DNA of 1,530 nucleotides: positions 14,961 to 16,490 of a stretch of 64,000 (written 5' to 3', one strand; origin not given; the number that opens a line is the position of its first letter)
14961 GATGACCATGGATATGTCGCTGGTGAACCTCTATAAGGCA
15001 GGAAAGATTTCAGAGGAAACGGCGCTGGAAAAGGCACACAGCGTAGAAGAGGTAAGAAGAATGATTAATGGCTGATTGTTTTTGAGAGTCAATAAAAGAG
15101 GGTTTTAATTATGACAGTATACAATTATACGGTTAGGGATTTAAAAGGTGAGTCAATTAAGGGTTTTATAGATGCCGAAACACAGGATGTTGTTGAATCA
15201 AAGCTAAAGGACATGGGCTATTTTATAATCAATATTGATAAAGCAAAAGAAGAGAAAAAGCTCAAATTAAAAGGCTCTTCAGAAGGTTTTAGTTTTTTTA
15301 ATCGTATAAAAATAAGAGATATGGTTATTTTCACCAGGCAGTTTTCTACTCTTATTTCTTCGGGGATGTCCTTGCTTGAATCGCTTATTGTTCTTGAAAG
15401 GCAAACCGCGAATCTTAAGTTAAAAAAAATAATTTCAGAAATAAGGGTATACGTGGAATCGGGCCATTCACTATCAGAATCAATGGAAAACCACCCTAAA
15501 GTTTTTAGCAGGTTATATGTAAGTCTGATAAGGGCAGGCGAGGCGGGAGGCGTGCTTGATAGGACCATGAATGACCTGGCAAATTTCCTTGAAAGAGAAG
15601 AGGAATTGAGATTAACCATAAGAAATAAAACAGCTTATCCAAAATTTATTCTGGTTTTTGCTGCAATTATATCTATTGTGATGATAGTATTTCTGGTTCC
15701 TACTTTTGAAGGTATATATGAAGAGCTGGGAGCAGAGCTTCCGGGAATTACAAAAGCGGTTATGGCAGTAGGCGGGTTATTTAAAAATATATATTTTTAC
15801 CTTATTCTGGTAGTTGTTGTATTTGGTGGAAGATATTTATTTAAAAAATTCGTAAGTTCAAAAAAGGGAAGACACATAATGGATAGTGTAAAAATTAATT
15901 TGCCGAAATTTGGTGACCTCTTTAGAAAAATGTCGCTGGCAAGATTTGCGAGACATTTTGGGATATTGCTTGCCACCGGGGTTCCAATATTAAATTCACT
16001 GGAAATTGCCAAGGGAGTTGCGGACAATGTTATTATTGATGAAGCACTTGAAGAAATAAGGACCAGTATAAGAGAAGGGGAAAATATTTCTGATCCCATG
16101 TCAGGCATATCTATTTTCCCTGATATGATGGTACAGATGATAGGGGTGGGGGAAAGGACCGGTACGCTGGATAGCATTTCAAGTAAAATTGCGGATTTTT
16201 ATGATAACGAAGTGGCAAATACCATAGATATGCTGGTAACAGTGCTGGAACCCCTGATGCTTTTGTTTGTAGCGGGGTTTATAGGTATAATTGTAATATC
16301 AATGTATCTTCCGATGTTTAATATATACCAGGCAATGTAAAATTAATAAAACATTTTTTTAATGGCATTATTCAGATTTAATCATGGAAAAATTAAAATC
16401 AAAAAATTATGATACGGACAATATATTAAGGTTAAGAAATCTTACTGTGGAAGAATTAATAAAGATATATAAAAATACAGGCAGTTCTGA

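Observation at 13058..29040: Type IV pilus system woven into the shikimate operon, with its own sigma factor and adhesin cassette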

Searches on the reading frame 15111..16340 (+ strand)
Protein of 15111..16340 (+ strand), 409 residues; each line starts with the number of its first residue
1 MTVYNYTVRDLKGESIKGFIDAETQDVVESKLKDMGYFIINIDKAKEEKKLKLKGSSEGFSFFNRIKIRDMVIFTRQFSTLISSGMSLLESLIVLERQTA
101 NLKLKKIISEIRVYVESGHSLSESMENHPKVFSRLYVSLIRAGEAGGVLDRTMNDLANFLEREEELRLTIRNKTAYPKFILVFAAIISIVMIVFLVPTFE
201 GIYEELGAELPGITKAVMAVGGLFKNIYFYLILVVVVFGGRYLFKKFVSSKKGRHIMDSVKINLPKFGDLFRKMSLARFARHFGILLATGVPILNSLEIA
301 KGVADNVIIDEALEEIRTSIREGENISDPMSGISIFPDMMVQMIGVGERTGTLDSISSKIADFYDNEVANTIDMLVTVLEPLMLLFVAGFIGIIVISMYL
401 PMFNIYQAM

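Call 4: search_protein_families(library=pfam, proteins=[window:15111-16340:+], max_evalue=0.01)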
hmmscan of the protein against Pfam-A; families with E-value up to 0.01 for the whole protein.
window:15111-16340:+ (409 aa): 1 family
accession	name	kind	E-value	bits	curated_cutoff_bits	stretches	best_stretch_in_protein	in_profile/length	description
PF00482.28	T2SSF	-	3.1e-62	208.6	25.2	2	74-197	1-125/125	Type II secretion system (T2SS), protein F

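Call 25: search_protein_families(library=ncbifam, proteins=[window:15111-16340:+], max_evalue=0.001)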
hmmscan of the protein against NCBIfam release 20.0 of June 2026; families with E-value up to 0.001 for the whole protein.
window:15111-16340:+ (409 aa): 6 families
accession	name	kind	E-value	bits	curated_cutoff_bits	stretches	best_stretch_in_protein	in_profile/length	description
NF052607.1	T4PiliAsmPilCThrm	equivalog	4e-116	388.4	700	1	1-407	1-402/406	type IV pilus assembly protein PilC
NF052606.1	T4PiliAsmPilCMyx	equivalog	3.9e-104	348.8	700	1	3-408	21-417/419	type IV pilus assembly protein PilC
TIGR02120.1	GspF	equivalog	1.7e-102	343.7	424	1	4-408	1-400/401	type II secretion system inner membrane protein GspF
NF047826.1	T3SSXpsF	equivalog_domain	6.2e-76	255.8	650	1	1-408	1-403/405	type II secretion system protein XpsF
NF007861.0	PRK10573.1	equivalog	9e-73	245.6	401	1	64-409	54-398/401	protein transport protein HofC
NF041012.2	T4P_ComGB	equivalog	5.6e-41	141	240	1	73-405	5-330/332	competence type IV pilus assembly protein ComGB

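Call 65: search_protein_representatives(protein=window:15111-16340:+)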
Query: 409 residues. Proteins with E-value up to 0.001 (for the whole library): 47956; up to 1e-10: 31762; up to 1e-30: 11550. The best 150 are listed.
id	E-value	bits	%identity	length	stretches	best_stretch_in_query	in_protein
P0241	4.4e-140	483.3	55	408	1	1-407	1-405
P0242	8.5e-93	327.7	41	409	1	2-407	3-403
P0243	2.6e-91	322.8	40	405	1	3-405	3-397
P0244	4.4e-91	322.1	39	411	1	2-409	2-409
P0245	5.7e-91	321.7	41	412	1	2-405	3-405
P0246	1.3e-90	320.6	41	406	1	3-406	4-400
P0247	7.7e-90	318.0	38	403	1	4-407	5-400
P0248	1.1e-89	317.5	39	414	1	4-408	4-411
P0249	1.7e-89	316.8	39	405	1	1-406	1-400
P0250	3.4e-89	315.9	39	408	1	3-406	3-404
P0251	4.4e-89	315.5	39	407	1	4-407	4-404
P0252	3.7e-88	312.4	40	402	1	1-405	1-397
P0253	8.4e-88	311.3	39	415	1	3-406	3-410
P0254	5.8e-87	308.5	38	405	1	2-407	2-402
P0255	7.9e-87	308.1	38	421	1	2-405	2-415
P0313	2.0e-77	277.1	35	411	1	1-407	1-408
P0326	2.0e-76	273.8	36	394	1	6-405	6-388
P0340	2.1e-75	270.5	35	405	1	4-405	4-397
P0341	2.5e-75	270.2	35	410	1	2-407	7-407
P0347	6.1e-75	268.9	37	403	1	4-409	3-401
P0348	7.6e-75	268.6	35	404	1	1-407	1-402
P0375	8.8e-74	265.1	35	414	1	10-406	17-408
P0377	1.1e-73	264.9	34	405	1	1-407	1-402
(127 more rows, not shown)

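Call 66: list_cluster_members(proteins=[P0241, P0242, P0243, P0244, P0245, P0246, P0247, P0248, P0249, P0250])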
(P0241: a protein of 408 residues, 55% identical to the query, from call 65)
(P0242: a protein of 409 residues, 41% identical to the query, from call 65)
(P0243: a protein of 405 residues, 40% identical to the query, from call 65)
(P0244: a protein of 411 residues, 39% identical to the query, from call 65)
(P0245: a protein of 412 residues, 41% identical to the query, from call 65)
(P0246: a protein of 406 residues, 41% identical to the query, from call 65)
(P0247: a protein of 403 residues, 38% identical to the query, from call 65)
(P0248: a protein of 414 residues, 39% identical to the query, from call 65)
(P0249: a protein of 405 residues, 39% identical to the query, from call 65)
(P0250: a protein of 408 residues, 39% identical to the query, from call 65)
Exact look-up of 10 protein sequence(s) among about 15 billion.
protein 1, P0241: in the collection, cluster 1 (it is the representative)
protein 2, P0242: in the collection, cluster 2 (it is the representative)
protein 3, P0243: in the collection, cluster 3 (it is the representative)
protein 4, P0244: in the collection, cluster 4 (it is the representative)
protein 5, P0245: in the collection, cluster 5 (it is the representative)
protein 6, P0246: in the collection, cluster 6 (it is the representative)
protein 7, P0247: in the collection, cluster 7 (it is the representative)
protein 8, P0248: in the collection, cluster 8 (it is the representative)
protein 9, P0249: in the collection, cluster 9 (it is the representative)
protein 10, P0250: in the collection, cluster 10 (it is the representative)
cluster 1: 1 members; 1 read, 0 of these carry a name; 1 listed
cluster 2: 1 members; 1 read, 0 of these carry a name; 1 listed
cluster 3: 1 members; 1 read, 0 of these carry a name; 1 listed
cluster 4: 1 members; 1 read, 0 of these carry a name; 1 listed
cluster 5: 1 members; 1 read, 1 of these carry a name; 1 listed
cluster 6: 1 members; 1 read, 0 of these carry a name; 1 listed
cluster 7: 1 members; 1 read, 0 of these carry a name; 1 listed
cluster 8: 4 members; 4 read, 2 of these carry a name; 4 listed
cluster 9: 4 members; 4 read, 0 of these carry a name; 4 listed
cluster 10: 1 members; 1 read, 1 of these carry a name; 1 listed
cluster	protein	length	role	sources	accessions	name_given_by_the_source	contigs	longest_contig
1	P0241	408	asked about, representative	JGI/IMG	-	-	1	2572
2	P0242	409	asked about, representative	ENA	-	-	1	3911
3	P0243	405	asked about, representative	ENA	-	-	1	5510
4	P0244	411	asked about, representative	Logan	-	-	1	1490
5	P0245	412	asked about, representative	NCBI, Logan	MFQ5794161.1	MAG: type II secretion system F family protein [Candidatus Bipolaricaulia bacterium]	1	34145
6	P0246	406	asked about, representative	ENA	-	-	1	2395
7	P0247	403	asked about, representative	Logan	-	-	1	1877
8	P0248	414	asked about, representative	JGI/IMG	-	type IV pilus assembly protein PilC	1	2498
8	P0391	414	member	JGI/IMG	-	type IV pilus assembly protein PilC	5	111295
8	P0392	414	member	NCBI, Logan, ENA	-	-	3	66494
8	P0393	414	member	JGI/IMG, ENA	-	-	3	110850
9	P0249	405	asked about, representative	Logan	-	-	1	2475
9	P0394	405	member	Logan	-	-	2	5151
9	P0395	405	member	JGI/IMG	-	-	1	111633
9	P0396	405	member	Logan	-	-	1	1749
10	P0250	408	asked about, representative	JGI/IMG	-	type IV pilus assembly protein PilC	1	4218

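Call 68: list_cluster_members(proteins=[P0348, P0341, P0377, P0326, P0347, P0375, P0313, P0340, P0254, P0252])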
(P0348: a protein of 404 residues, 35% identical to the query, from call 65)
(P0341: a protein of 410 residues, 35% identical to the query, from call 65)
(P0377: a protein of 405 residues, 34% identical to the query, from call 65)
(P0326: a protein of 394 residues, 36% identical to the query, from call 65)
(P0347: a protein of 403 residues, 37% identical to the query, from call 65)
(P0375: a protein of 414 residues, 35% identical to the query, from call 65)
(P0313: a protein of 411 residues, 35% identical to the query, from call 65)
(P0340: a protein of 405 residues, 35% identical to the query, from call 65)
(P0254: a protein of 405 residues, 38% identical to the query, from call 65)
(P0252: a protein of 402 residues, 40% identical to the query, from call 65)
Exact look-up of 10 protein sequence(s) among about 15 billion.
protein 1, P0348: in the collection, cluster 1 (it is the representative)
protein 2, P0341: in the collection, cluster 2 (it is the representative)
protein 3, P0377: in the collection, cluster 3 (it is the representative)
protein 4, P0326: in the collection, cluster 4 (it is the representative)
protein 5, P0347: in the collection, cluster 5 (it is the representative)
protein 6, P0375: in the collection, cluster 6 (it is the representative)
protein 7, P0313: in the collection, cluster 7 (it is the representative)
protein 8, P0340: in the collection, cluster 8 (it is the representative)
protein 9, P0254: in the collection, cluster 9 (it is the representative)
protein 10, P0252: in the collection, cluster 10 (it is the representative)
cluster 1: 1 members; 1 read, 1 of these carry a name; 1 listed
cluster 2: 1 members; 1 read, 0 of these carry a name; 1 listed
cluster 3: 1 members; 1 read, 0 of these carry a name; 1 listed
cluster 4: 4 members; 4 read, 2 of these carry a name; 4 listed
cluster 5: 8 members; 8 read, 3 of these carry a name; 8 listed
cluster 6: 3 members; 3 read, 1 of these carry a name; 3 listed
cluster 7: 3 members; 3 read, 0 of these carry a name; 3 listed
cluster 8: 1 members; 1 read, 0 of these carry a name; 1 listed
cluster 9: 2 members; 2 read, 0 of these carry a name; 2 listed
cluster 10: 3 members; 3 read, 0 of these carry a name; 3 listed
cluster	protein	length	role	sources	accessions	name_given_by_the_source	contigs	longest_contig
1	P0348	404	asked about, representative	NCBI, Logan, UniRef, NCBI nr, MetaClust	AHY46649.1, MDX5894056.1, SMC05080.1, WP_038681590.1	Type II secretory pathway component PulF [Rubrobacter radiotolerans] | Type II secretion system F family protein n=1 Tax=Rubrobacter radiotolerans TaxID=42256 ... | type II secretion system F family protein [Rubrobacter radiotolerans]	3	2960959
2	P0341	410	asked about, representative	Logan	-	-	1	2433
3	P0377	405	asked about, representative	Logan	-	-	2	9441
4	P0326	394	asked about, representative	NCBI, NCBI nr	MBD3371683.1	MAG: type II secretion system F family protein [Candidatus Coatesbacteria bacterium] | type II secretion system F family protein [Candidatus Coatesbacteria bacterium]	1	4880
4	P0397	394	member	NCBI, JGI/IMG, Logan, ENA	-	type IV pilus assembly protein PilC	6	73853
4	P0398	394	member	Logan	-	-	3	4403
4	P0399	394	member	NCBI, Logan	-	-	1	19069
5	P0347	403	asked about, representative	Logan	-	-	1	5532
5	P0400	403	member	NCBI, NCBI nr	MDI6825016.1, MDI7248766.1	MAG: type II secretion system F family protein [Bacillota bacterium] | type II secretion system F family protein [Bacillota bacterium]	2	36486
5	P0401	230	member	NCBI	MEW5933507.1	MAG: type II secretion system F family protein, partial [Bacillota bacterium]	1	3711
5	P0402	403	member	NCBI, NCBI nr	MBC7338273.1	MAG: type II secretion system F family protein [Firmicutes bacterium] | type II secretion system F family protein [Bacillota bacterium]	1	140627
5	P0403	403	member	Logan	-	-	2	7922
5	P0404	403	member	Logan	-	-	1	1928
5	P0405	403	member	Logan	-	-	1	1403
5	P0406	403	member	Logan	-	-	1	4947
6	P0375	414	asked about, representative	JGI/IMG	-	type IV pilus assembly protein PilC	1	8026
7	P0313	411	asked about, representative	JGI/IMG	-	-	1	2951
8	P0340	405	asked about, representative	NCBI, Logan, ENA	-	-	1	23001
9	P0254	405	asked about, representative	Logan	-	-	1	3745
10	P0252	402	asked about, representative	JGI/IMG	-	-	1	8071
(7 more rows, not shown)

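Call 69: find_homologous_proteins(query=P0348, max_evalue=1e-30)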
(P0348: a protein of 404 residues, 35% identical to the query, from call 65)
Query P0348 (404 aa): 5363 proteins with E <= 1e-30 among 8000 candidates; the best 120 are listed.
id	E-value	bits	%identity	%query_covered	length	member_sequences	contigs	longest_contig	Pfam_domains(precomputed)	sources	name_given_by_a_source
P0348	2.9e-243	825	100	100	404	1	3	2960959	PF00482.29,PF28597.1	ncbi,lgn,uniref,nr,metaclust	ncbi:Type II secretory pathway component PulF [Rubrobacter radiotolerans]|uniref:Type II secretion s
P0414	1.3e-147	510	62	100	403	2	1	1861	PF00482.29,PF28597.1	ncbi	-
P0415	3.6e-146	505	62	100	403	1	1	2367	PF00482.29,PF28597.1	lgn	-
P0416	7.5e-145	501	62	100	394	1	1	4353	PF00482.29,PF28597.1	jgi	jgi:type IV pilus assembly protein PilC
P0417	2.5e-142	493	60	100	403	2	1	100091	PF00482.29,PF28597.1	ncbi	-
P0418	2.9e-142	492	59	100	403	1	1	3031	PF00482.29,PF28597.1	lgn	-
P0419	3.8e-142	492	59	100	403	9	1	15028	PF00482.29,PF28597.1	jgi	-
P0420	2.2e-141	490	59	100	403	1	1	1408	PF00482.29,PF28597.1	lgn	-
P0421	2.7e-141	489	59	100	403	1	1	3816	PF00482.29,PF28597.1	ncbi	-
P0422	7.3e-140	484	59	100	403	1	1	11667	PF00482.29,PF28597.1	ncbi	ncbi:MAG: type II secretion system F family protein [Rubrobacteraceae bacterium]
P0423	3.6e-136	472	61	100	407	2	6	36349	PF00482.29,PF28597.1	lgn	-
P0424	1.3e-135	471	60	100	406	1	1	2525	PF00482.29,PF28597.1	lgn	-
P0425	6.0e-133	462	59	100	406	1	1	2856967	PF00482.29,PF28597.1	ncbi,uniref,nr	ncbi:type II secretion system F family protein [Rubrobacter indicoceani]|uniref:type II secretion sy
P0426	2.4e-132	460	59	100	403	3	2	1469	PF00482.29,PF28597.1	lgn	-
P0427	5.0e-131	455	54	100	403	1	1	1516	PF00482.29,PF28597.1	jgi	jgi:type IV pilus assembly protein PilC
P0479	9.0e-123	428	53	100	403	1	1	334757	PF00482.29,PF28597.1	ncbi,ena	-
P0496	4.8e-122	426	52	100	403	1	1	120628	PF00482.29,PF28597.1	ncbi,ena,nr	ncbi:MAG TPA: type II secretion system F family protein [Rubrobacteraceae bacterium]|nr:type II secr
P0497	6.2e-122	426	55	100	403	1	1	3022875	PF00482.29,PF28597.1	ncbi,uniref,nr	ncbi:phytochrome sensor protein [Rubrobacter xylanophilus]|uniref:Phytochrome sensor protein n=1 Tax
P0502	8.8e-122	425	50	100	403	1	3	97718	PF00482.29,PF28597.1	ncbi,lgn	-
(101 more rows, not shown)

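Call 70: find_encoding_contigs(protein=P0348, flank=10000, max_places=1)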
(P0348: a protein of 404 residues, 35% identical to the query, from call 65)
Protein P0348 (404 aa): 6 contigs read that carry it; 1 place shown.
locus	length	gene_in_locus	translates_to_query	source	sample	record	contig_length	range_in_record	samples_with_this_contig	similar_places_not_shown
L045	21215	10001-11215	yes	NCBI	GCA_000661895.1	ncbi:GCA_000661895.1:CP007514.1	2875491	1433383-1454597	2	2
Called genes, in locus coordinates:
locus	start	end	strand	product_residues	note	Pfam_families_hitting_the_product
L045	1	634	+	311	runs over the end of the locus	-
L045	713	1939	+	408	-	PF00266:Aminotran_5, PF01041:DegT_DnrJ_EryC1 (faint), PF01212:Beta_elim_lyase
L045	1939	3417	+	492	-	PF01592:NifU_N, PF03054:tRNA_Me_trans, PF20259:tRNA_Me_trans_M, PF20258:tRNA_Me_trans_C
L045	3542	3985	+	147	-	PF06103:DUF948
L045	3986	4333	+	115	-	-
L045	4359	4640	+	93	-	-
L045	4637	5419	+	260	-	PF04542:Sigma70_r2, PF04539:Sigma70_r3, PF08281:Sigma70_r4_2, PF04545:Sigma70_r4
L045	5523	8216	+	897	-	PF01411:tRNA-synt_2c, PF07973:tRNA_SAD, PF02272:DHHA1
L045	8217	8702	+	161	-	PF03652:RuvX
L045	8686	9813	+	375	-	PF02618:YceG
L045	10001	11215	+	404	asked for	PF28597:T2SSF_N, PF00482:T2SSF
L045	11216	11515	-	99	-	-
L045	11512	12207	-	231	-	PF07510:GmrSD_C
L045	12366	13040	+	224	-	PF00834:Ribul_P_3_epim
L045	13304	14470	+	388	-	PF00383:dCMP_cyt_deam_1, PF14437:MafB19-deam (weak), PF01872:RibD_C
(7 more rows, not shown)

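Call 71: find_encoding_contigs(protein=P0497, flank=10000, max_places=1)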
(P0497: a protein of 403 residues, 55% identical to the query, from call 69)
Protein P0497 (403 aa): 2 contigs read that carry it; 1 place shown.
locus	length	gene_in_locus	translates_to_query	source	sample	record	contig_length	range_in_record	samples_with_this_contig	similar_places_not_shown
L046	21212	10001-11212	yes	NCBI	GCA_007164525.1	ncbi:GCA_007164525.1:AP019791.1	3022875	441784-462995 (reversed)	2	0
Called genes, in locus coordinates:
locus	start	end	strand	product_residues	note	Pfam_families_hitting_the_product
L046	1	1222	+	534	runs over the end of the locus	PF00528:BPD_transp_1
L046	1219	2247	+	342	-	PF00005:ABC_tran, PF13304:AAA_21 (weak), PF08402:TOBE_2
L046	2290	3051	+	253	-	PF00480:ROK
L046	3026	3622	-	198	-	PF01227:GTP_cyclohydroI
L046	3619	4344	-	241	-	PF00702:Hydrolase, PF12710:HAD (weak), PF13419:HAD_2, PF13242:Hydrolase_like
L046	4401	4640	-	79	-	-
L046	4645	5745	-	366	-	PF02073:Peptidase_M29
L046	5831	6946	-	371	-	PF00437:T2SSE, PF13191:AAA_16 (faint)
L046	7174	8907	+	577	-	PF05157:MshEN, PF00437:T2SSE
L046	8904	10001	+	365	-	PF00437:T2SSE, PF13191:AAA_16 (faint)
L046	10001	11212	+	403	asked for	PF28597:T2SSF_N, PF00482:T2SSF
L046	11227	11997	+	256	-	PF04542:Sigma70_r2, PF04539:Sigma70_r3, PF08281:Sigma70_r4_2, PF04545:Sigma70_r4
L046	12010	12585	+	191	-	PF07963:N_methyl (weak), PF12019:GspH (weak)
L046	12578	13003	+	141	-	PF07963:N_methyl (weak)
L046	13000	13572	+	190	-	-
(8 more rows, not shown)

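Call 75: find_encoding_contigs(protein=P0479, flank=10000, max_places=1)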
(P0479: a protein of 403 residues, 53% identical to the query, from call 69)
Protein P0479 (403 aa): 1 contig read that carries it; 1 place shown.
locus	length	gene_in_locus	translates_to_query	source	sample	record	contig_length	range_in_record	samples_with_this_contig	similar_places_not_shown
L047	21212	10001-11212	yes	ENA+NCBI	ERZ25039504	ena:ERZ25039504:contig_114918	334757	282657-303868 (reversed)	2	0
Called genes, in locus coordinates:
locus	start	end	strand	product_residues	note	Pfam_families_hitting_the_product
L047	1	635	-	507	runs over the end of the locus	PF01943:Polysacc_synt, PF13440:Polysacc_synt_3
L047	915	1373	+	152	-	PF03780:Asp23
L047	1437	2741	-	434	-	-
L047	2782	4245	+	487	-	PF01590:GAF, PF13185:GAF_2, PF13492:GAF_3 (weak), PF00512:HisKA, PF02518:HATPase_c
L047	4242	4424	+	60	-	-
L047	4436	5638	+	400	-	PF00072:Response_reg, PF00989:PAS, PF13188:PAS_8 (weak), PF13426:PAS_9, PF00989:PAS, PF08448:PAS_4, PF13426:PAS_9, PF08447:PAS_3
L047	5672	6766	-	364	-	PF00437:T2SSE, PF13401:AAA_22 (weak)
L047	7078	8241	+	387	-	PF05157:MshEN, PF00437:T2SSE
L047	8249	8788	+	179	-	PF00437:T2SSE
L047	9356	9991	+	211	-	PF00437:T2SSE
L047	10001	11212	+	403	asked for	PF28597:T2SSF_N, PF00482:T2SSF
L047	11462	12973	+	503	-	PF05935:Arylsulfotrans, PF14269:Arylsulfotran_2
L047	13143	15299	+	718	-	PF19554:DUF6077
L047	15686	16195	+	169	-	PF00834:Ribul_P_3_epim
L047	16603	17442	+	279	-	PF01872:RibD_C (faint)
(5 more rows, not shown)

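Call 76: find_encoding_contigs(protein=P0502, flank=10000, max_places=1)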
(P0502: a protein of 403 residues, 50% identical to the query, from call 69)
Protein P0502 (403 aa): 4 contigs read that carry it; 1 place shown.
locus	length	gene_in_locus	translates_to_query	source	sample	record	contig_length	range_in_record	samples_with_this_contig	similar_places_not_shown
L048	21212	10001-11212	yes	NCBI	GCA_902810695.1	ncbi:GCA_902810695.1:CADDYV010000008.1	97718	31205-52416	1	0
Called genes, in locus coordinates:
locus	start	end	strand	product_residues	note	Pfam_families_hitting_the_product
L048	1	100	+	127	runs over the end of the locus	PF06103:DUF948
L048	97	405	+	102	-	-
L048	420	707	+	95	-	-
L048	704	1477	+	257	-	PF04542:Sigma70_r2, PF04539:Sigma70_r3, PF08281:Sigma70_r4_2 (weak), PF04545:Sigma70_r4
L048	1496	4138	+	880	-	PF01411:tRNA-synt_2c, PF07973:tRNA_SAD, PF02272:DHHA1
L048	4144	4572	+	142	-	PF03652:RuvX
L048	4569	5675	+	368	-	PF02618:YceG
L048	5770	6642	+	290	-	PF08501:Shikimate_dh_N, PF01488:Shikimate_DH, PF18317:SDH_C (weak)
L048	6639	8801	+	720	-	PF00072:Response_reg, PF05157:MshEN, PF00437:T2SSE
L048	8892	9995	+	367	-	PF00437:T2SSE, PF13401:AAA_22 (faint)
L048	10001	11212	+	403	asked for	PF28597:T2SSF_N, PF00482:T2SSF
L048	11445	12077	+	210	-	PF04545:Sigma70_r4 (faint), PF08281:Sigma70_r4_2, PF00196:GerE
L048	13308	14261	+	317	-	PF01370:Epimerase, PF04321:RmlD_sub_bind (weak), PF16363:GDP_Man_Dehyd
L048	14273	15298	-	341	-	PF03706:LPG_synthase_TM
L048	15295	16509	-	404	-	PF01594:AI-2E_transport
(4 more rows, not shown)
